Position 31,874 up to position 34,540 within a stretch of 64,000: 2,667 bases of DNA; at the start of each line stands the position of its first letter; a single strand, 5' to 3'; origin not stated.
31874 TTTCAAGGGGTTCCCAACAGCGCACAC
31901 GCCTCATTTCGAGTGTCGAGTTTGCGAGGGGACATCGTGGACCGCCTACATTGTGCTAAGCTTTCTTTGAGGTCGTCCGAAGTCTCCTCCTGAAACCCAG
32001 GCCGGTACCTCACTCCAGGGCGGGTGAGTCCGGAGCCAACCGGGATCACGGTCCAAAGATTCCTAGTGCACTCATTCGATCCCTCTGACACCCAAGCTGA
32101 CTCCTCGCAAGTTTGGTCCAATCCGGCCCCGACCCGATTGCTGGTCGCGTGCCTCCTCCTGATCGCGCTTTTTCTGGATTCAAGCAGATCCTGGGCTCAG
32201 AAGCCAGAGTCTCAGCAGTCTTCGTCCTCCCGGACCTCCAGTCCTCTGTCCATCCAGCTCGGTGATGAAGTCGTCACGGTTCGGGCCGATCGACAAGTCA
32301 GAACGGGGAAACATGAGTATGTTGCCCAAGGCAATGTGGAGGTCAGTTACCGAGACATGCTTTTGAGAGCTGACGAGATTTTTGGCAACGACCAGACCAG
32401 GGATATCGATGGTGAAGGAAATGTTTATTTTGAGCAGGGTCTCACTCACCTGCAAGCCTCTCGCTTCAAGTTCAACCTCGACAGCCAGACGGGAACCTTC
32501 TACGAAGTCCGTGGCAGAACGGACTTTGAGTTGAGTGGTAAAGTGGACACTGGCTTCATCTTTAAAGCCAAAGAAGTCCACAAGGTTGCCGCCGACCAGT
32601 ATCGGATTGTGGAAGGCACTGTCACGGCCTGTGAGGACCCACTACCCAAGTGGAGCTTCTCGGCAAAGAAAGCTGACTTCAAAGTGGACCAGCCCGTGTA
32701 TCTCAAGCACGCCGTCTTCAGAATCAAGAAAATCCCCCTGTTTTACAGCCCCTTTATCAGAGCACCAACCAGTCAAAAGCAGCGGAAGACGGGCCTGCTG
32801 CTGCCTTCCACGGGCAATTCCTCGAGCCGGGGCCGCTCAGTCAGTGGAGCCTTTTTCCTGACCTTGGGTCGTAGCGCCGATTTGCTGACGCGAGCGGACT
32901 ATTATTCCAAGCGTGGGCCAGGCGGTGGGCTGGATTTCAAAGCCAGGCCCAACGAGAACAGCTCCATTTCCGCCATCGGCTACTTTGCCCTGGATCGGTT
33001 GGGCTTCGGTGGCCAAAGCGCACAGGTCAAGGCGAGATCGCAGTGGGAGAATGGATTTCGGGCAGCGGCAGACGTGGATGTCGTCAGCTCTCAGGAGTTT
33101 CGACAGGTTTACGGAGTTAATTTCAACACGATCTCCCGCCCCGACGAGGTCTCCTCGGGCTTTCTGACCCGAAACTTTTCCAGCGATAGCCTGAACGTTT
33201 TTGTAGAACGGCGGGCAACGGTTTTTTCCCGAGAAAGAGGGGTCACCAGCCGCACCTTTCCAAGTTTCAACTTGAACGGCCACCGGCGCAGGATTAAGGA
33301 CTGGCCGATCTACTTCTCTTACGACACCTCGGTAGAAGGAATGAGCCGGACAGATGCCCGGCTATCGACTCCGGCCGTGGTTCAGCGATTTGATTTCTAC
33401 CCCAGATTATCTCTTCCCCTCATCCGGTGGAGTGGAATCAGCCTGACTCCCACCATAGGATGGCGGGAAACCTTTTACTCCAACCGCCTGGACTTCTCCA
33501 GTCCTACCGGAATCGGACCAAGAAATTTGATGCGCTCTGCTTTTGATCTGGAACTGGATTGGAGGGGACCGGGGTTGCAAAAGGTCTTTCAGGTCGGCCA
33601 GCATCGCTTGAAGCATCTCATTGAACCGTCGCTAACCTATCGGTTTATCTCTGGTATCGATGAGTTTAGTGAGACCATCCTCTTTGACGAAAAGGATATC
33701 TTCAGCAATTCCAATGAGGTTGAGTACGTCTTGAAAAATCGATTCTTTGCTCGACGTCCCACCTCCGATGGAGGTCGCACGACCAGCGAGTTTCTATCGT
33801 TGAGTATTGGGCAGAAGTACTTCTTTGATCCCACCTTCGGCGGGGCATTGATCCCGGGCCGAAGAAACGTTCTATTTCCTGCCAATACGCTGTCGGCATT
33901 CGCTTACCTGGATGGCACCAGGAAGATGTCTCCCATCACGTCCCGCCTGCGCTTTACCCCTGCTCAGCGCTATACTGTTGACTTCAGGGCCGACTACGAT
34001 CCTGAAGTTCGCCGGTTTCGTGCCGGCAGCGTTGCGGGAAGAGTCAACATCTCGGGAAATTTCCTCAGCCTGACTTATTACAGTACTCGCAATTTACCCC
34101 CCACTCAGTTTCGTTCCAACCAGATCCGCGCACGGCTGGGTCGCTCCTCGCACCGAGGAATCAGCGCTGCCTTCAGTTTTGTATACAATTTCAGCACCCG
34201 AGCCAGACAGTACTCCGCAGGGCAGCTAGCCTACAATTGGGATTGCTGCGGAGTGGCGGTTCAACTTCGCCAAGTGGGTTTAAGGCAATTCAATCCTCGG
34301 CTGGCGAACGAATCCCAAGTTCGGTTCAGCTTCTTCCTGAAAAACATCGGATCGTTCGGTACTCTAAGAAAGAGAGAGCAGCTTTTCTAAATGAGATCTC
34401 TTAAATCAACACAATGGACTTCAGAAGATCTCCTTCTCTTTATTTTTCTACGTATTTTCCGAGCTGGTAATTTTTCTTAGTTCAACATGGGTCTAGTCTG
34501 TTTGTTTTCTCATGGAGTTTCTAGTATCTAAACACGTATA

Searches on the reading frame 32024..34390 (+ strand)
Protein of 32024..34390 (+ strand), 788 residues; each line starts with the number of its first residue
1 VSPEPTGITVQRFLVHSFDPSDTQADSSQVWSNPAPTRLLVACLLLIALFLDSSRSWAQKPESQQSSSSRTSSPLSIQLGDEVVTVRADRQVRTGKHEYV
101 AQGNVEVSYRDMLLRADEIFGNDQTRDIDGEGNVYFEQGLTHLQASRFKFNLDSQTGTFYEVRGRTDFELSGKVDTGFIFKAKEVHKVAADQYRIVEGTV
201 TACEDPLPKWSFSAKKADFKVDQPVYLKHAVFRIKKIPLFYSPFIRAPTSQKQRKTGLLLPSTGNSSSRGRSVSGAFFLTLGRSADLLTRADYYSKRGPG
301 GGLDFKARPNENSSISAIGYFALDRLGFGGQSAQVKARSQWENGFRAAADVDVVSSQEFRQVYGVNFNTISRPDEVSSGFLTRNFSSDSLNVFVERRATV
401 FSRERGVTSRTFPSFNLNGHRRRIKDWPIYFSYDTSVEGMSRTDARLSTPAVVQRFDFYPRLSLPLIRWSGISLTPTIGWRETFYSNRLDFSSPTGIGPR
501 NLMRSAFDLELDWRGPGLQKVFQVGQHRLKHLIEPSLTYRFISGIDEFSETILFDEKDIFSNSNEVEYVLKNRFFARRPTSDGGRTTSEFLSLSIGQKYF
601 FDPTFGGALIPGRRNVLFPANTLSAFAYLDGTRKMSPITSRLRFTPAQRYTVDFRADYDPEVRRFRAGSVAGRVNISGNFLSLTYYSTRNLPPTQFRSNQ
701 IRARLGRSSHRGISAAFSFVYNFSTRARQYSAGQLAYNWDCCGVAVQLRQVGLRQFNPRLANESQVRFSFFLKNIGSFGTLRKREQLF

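Call 11: search_protein_families(library=pfam, proteins=[window:32024-34390:+])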
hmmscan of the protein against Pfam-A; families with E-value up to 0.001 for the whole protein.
window:32024-34390:+ (788 aa): 2 families
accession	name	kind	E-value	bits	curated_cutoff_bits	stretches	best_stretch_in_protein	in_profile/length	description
PF04453.20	LptD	-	1.1e-19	71.5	22.4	1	334-708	7-369/384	LPS transport system D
PF19838.5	LptD_2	-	1.1e-05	24.8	22.5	1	229-298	5-77/464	LptD protein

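Call 21: find_homologous_proteins(query=window:32024-34390:+, max_evalue=1e-50)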
Query window:32024-34390:+ (788 aa): 140 proteins with E <= 1e-50 among 8000 candidates; the best 120 are listed.
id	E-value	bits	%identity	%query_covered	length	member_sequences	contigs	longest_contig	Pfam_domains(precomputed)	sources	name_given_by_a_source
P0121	0.0e+0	1533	100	86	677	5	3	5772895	PF04453.21,PF19838.6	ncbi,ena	-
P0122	0.0e+0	1466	82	98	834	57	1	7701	PF04453.21,PF19838.6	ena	-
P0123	0.0e+0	1401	79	98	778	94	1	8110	PF04453.21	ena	-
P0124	0.0e+0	1393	81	94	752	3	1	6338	PF04453.21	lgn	-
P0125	0.0e+0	1369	78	97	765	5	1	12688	PF04453.21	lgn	-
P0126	0.0e+0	1357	79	93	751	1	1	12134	PF04453.21,PF19838.6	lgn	-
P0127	0.0e+0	1329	77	93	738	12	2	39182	PF04453.21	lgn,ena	-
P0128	0.0e+0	1213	70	95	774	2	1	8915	PF19838.6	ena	-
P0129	0.0e+0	1201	68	97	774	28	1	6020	-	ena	-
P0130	0.0e+0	1103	75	80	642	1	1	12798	PF04453.21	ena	-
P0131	0.0e+0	1015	76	73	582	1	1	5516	PF04453.21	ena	-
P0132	1.4e-294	997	61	93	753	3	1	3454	PF04453.21,PF19838.6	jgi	jgi:LPS-assembly protein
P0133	2.9e-289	980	59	95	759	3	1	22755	PF04453.21,PF19838.6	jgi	jgi:LPS-assembly protein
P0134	6.2e-287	972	59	94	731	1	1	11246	PF04453.21,PF19838.6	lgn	-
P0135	1.0e-284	965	59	95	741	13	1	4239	PF04453.21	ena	-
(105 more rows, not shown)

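Call 22: find_encoding_contigs(protein=P0121, flank=10000, max_places=10)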
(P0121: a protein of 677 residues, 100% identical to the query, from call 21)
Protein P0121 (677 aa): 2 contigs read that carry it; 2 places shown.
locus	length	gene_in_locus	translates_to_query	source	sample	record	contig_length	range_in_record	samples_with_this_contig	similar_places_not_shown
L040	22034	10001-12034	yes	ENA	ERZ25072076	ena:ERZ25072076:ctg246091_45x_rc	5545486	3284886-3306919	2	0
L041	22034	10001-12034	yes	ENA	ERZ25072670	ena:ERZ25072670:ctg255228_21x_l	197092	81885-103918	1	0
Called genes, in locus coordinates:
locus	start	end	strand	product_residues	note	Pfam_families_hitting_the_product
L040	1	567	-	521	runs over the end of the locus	PF07635:PSCyt1, PF24105:Beta-prop_CAF1B_HIR1, PF23414:Beta-prop_EML_2, PF24782:WD40_MABP1-WDR62_2nd, PF24817:WD40_WDHD1_1st, PF24807:WD40_CDC20-Fz, PF24814:WD40_Prp19, PF25173:Beta-prop_WDR3_1st, +35 more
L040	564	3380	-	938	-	PF04151:PPC (weak)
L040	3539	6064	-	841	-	PF02368:Big_2 (faint), PF07583:PSCyt2, PF07587:PSD1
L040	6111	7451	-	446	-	PF07394:DUF1501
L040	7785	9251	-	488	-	PF05598:DUF772 (faint), PF01609:DDE_Tnp_1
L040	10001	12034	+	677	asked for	PF19838:LptD_2 (faint), PF04453:LptD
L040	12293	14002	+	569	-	PF02776:TPP_enzyme_N, PF00205:TPP_enzyme_M, PF02775:TPP_enzyme_C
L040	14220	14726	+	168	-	PF01842:ACT, PF22629:ACT_AHAS_ss, PF13710:ACT_5, PF10369:ALS_ss_C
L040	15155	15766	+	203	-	-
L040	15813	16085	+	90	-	-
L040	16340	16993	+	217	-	PF01726:LexA_DNA_bind, PF00717:Peptidase_S24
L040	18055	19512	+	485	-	PF01743:PolyA_pol, PF12627:PolyA_pol_RNAbd, PF01966:HD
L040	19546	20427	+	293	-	PF01149:Fapy_DNA_glyco, PF06831:H2TH, PF06827:zf-FPG_IleRS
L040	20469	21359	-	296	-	PF00092:VWA (weak), PF13519:VWA_2 (weak)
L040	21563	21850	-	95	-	PF00216:Bac_DNA_binding, PF18291:HU-HIG (weak)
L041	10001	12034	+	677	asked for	PF19838:LptD_2 (faint), PF04453:LptD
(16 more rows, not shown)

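Call 23: find_encoding_contigs(protein=P0127, flank=10000, max_places=6)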
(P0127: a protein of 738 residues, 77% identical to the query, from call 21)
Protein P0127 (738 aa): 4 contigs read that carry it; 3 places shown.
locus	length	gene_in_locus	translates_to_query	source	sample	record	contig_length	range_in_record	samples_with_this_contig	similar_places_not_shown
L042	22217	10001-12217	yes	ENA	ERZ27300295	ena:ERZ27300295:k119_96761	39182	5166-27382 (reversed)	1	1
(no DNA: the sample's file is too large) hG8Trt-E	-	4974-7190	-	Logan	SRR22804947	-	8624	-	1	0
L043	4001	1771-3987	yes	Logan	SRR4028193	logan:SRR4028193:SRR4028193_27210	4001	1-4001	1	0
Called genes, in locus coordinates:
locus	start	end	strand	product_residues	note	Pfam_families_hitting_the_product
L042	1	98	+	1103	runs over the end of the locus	PF13620:CarboxypepD_reg, PF25183:OMP_b-brl_4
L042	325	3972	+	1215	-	PF25778:DUF7948, PF06739:SBBP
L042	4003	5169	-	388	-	PF00155:Aminotran_1_2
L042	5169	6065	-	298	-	PF00590:TP_methylase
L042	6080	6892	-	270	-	PF02540:NAD_synthase, PF03054:tRNA_Me_trans (faint), PF06508:QueC (weak)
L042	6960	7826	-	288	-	PF00795:CN_hydrolase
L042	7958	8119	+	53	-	-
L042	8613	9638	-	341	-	PF06271:RDD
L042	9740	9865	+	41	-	-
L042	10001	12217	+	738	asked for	PF04453:LptD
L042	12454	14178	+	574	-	PF02776:TPP_enzyme_N, PF00205:TPP_enzyme_M, PF02775:TPP_enzyme_C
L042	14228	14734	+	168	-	PF01842:ACT, PF22629:ACT_AHAS_ss, PF13710:ACT_5, PF10369:ALS_ss_C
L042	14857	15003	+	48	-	-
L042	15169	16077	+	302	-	PF00512:HisKA, PF02518:HATPase_c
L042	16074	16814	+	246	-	PF00072:Response_reg, PF00486:Trans_reg_C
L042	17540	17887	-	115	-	-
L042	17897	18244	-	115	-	-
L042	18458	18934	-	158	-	-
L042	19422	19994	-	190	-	PF08238:Sel1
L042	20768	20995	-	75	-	-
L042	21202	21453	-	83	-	-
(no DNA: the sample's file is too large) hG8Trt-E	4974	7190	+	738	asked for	PF04453:LptD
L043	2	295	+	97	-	?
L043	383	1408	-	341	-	PF06271:RDD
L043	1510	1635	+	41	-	-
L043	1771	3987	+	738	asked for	PF04453:LptD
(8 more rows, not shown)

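Call 43: find_encoding_contigs(protein=P0122, flank=6000, max_places=3)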
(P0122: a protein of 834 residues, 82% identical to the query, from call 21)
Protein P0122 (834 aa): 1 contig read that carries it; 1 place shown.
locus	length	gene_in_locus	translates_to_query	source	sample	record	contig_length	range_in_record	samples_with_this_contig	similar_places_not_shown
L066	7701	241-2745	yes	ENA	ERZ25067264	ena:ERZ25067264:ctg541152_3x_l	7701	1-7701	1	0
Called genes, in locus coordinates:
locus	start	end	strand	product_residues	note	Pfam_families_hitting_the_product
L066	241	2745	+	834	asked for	PF19838:LptD_2 (faint), PF04453:LptD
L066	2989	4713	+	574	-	PF02776:TPP_enzyme_N, PF00205:TPP_enzyme_M, PF02775:TPP_enzyme_C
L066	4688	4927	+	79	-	-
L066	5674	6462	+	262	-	-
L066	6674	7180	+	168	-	PF01842:ACT, PF13291:ACT_4 (faint), PF22629:ACT_AHAS_ss, PF13710:ACT_5, PF10369:ALS_ss_C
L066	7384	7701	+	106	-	?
